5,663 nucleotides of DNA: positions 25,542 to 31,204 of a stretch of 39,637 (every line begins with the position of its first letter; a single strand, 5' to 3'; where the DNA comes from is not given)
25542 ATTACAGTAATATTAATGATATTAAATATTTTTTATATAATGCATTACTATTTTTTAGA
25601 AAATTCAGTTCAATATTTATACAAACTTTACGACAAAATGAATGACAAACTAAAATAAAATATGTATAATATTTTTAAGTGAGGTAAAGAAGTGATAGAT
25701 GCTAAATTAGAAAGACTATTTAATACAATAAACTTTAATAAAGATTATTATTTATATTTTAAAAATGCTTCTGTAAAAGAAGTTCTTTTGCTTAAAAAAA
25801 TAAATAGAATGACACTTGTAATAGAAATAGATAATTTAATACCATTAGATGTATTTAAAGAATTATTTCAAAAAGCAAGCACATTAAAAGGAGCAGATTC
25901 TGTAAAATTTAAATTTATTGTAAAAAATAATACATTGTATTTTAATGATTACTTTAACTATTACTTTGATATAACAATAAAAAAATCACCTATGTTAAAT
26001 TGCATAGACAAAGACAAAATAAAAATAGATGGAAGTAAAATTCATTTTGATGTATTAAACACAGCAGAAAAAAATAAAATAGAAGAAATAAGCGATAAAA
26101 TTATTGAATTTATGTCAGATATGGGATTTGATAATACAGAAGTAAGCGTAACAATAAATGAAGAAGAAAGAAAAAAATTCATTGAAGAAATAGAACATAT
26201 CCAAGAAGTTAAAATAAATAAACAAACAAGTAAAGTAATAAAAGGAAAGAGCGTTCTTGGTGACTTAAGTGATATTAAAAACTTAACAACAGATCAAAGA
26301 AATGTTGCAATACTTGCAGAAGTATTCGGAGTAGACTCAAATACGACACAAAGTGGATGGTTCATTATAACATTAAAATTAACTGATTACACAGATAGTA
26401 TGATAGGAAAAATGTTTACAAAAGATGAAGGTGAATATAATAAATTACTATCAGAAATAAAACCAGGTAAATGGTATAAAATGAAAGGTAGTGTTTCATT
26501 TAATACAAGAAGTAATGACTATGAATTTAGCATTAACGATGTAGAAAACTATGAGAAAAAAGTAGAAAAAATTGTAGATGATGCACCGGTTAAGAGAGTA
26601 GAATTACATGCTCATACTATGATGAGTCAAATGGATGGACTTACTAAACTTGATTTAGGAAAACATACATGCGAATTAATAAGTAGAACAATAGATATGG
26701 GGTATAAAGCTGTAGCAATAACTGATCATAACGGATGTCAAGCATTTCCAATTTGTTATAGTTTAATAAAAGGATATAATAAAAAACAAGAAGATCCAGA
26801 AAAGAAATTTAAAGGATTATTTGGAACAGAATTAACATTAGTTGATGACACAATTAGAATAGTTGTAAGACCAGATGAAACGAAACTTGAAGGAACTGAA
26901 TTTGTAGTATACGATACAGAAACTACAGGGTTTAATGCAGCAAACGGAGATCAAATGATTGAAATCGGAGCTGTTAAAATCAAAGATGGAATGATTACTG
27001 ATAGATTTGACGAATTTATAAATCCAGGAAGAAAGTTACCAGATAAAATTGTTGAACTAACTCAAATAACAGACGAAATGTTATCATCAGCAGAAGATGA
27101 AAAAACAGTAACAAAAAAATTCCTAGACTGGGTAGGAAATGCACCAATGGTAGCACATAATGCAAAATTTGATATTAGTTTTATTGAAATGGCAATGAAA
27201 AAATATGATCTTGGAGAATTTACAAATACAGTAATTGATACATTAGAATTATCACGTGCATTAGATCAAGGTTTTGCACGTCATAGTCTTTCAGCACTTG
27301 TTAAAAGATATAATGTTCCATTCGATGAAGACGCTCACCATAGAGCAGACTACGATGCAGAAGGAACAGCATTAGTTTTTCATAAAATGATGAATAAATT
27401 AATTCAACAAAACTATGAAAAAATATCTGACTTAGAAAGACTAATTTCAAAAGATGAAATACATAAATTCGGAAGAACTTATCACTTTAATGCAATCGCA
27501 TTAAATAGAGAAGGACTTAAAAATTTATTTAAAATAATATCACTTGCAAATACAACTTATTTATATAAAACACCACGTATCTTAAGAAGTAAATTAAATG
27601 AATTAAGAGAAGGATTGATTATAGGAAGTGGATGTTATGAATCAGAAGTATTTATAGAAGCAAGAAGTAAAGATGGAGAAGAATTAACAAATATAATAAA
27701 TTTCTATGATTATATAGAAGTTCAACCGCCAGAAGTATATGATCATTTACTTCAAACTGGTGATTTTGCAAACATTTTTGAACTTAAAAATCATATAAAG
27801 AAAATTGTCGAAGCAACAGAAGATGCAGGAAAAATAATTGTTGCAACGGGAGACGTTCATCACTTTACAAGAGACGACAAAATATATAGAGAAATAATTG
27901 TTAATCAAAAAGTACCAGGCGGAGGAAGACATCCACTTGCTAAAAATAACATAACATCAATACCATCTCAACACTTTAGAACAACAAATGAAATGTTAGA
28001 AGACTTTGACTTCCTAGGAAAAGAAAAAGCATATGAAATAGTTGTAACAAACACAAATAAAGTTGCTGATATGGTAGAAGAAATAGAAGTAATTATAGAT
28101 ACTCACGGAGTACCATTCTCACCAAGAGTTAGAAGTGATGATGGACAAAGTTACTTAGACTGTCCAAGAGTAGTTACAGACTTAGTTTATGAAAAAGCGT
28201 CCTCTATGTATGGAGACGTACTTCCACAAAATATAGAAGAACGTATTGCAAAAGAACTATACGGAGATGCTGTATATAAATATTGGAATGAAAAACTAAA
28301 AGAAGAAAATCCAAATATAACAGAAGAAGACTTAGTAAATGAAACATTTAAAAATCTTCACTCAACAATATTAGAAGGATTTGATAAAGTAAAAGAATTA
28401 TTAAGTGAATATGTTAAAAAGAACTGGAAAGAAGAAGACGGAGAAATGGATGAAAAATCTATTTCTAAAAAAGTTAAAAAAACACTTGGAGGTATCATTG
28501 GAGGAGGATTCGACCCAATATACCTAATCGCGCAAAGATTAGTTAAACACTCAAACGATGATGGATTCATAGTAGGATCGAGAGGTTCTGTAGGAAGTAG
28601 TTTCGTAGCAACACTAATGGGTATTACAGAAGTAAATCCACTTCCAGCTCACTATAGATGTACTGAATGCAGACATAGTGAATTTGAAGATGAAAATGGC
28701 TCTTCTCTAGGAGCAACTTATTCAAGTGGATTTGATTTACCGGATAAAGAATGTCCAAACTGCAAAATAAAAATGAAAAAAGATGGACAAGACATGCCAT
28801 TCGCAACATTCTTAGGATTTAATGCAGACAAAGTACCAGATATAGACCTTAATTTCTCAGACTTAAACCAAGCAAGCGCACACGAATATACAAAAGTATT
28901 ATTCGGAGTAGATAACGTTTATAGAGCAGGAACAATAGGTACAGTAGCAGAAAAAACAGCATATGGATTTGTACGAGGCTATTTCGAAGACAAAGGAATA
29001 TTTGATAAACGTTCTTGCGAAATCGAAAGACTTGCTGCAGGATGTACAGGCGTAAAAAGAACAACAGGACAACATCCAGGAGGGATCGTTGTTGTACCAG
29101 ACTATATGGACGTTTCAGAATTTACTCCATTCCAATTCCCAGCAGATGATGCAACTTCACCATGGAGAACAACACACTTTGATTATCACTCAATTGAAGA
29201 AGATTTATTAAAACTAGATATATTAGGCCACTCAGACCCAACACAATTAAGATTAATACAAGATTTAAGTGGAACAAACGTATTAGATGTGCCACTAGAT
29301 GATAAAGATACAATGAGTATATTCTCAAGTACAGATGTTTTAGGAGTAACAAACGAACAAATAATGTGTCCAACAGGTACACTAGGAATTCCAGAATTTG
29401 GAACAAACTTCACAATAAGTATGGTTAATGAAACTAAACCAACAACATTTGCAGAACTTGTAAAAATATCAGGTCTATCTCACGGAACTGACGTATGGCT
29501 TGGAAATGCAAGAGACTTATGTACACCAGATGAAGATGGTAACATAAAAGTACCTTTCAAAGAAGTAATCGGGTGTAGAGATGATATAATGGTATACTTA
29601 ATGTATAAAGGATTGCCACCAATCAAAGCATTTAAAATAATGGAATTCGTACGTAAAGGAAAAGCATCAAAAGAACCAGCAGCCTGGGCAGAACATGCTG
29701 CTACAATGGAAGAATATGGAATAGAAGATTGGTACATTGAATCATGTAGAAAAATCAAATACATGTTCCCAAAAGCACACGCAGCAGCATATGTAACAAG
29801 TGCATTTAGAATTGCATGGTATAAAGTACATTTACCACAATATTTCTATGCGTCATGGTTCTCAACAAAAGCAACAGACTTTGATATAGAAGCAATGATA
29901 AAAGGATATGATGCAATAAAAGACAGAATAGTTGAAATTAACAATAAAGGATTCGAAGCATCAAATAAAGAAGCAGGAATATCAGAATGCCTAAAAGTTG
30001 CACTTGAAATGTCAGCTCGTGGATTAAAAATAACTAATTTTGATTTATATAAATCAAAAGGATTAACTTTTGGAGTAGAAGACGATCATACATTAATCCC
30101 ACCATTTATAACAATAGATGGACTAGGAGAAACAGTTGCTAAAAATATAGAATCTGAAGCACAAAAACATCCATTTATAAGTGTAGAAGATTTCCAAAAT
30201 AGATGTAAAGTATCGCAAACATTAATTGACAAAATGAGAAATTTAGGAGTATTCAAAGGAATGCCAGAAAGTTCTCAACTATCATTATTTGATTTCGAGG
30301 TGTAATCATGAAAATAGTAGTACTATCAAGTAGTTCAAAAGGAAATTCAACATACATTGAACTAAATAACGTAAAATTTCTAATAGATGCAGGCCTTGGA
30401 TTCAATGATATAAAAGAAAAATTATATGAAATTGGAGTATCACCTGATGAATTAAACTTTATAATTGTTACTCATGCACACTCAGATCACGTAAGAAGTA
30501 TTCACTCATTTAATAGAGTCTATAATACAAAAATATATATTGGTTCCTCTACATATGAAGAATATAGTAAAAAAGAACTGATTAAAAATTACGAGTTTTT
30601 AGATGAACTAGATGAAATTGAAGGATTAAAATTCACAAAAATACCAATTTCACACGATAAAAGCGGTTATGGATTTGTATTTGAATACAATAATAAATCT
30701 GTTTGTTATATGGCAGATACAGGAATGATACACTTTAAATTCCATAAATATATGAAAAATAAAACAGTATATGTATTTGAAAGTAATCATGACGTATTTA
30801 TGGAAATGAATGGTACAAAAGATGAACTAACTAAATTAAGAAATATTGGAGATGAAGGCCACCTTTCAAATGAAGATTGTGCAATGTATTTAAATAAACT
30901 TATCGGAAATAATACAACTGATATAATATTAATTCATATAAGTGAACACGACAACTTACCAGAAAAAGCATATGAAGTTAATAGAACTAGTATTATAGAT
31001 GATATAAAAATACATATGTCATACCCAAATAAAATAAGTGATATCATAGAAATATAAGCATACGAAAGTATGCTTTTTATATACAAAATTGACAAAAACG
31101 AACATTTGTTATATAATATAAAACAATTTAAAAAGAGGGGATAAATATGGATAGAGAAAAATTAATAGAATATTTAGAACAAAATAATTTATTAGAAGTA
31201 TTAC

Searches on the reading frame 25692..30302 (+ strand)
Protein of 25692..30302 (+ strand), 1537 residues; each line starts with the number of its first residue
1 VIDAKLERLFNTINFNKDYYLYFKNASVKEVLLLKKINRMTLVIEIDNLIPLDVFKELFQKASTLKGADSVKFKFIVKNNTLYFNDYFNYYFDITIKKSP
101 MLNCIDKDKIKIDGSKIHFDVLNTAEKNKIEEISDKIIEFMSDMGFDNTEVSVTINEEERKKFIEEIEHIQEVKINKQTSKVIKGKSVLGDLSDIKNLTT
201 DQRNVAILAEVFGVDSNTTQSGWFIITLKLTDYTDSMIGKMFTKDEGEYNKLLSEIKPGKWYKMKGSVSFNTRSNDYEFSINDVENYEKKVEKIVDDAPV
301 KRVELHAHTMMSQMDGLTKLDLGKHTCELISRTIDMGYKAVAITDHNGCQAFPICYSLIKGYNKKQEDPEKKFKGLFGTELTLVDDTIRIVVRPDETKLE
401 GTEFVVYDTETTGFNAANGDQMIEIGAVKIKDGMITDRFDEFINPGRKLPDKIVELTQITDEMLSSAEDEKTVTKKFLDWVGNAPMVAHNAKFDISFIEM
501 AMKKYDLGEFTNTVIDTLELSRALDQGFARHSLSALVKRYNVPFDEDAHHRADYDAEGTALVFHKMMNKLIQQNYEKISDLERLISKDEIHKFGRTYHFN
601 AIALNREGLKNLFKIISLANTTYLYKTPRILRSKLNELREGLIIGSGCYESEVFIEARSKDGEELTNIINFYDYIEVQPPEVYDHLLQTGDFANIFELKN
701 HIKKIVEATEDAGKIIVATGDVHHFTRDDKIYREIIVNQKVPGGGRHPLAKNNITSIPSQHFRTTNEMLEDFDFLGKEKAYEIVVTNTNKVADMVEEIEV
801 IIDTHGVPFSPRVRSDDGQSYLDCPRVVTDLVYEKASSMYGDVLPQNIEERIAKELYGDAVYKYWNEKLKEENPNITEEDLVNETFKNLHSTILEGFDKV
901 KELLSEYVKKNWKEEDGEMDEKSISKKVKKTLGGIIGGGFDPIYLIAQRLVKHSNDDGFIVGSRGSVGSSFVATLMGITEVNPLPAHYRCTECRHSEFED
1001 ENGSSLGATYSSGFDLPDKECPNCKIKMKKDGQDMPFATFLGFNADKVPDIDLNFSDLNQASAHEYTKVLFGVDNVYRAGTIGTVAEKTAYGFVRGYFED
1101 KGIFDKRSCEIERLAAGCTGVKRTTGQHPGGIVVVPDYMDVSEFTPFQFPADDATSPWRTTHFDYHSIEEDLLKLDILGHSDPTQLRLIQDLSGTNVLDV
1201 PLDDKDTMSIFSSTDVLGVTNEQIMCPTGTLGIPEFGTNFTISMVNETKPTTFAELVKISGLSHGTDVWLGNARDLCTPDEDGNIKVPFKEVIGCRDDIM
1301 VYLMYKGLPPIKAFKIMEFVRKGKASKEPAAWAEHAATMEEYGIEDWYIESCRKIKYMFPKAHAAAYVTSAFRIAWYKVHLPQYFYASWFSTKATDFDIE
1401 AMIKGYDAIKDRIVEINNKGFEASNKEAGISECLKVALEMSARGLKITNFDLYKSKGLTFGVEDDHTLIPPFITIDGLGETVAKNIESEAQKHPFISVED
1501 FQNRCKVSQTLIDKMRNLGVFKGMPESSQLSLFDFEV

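Call 37: find_related_loci(query=window:25692-30302:+, collection=genome_contigs, flank=8000)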
Query window:25692-30302:+ (1537 aa) in genome_contigs; peptide patterns used: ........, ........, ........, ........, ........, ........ (x = any residue, [..] = any of these).
599 stretches matched a pattern (row limit reached: there are more); 579 encode a relative of the query (tblastn E <= 1e-3); the best 80 are kept; 80 distinct loci.
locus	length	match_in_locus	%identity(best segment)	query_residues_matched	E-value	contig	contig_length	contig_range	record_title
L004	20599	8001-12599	79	3-1535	0e+0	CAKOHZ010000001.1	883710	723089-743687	MAG: uncultured Bacilli bacterium isolate REFINED_METABAT215_TOP10_CONTIGS_1500_ASSEMBLY_K77_MERGED__Hadza_MoBio_hadza-E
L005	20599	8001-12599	79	3-1535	0e+0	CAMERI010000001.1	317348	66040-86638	MAG: uncultured bacterium isolate SRR11489791_bin.18_metaWRAP_v1.3_MAG genome assembly, contig: ERZ11466804.2, whole gen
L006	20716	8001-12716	77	1-1535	0e+0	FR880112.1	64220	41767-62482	Clostridium sp. CAG:524 genomic scaffold, scf62, whole genome shotgun sequence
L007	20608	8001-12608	80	1-1535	0e+0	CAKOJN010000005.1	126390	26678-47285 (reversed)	MAG: uncultured Bacilli bacterium isolate REFINED_METABAT215_TOP10_CONTIGS_1500_ASSEMBLY_K77_MERGED__Hadza_MoBio_hadza-I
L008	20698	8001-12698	76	3-1535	0e+0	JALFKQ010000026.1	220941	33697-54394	MAG: Mycoplasmatota bacterium isolate SUG767 k141_145034, whole genome shotgun sequence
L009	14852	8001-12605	76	3-1537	0e+0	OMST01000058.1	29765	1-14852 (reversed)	uncultured Clostridiales bacterium isolate RUG840 genome assembly, contig: k87_28154848, whole genome shotgun sequence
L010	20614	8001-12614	77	2-1537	0e+0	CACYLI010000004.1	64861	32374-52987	MAG: uncultured Erysipelotrichaceae bacterium isolate RUG12046 genome assembly, contig: RUG12046_asm_4, whole genome sho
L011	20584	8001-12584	77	2-1535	0e+0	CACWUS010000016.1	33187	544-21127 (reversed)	MAG: uncultured Erysipelotrichaceae bacterium isolate RUG10929 genome assembly, contig: RUG10929_asm_16, whole genome sh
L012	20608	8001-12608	70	5-1533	0e+0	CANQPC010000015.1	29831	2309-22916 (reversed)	MAG: uncultured Bacilli bacterium isolate Lapin-032__bin43 genome assembly, contig: Lapin-032__NODE_2477_length_29831_co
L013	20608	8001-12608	70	5-1533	0e+0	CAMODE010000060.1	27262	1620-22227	MAG: uncultured Bacillales bacterium isolate SRR873609_bin.88_metaWRAP_v1.3_MAG genome assembly, contig: ERZ1756109_4514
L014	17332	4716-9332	69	5-1533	0e+0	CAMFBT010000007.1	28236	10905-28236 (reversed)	MAG: uncultured Tenericutes bacterium isolate SRR15057929_bin.39_metaWRAP_v1.3_MAG genome assembly, contig: ERZ10407480.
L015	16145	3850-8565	77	1-1535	0e+0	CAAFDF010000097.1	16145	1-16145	MAG TPA_asm: Bacilli bacterium, isolate HGM10775, WGS project CAAFDF010000000 data, contig: SRS077231_35_k99_54149, whol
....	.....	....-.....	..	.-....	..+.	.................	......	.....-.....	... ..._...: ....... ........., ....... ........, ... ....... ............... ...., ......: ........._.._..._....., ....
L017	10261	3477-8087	69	5-1533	0e+0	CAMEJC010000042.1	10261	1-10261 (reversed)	MAG: uncultured Tenericutes bacterium isolate SRR15057922_bin.2_metaWRAP_v1.3_MAG genome assembly, contig: ERZ10407413.2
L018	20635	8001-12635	68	1-1533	0e+0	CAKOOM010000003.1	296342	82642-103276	MAG: uncultured Bacilli bacterium isolate REFINED_METABAT215_TOP10_CONTIGS_1500_ASSEMBLY_K77_MERGED__Hadza_PheChl_Fiber-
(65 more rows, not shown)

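Call 54: search_protein_families(library=pfam, proteins=[L010:13632-14726:+], max_evalue=0.01)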
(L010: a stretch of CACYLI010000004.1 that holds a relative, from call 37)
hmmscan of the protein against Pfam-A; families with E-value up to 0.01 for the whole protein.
L010:13632-14726:+ (365 aa): 1 family
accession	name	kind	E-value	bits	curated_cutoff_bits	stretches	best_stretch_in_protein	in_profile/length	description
PF14890.11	Intein_splicing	-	0.0029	17.8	35.8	1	68-342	26-145/155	Intein splicing domain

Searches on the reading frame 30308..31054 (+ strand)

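Call 11: search_protein_families(library=pfam, proteins=[window:30308-31054:+], max_evalue=0.001)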
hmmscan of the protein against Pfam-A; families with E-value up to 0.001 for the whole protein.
window:30308-31054:+ (249 aa): 3 families
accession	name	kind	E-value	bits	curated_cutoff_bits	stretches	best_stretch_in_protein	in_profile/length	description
PF00753.33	Lactamase_B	-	1e-15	58.7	22.7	1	12-140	6-152/196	Metallo-beta-lactamase superfamily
PF12706.13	Lactamase_B_2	-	4.4e-13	49.7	27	1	24-211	3-200/200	Beta-lactamase superfamily domain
PF23023.1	Anti-Pycsar_Apyc1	-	0.00029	20.8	50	1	13-70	21-75/250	Anti-Pycsar protein Apyc1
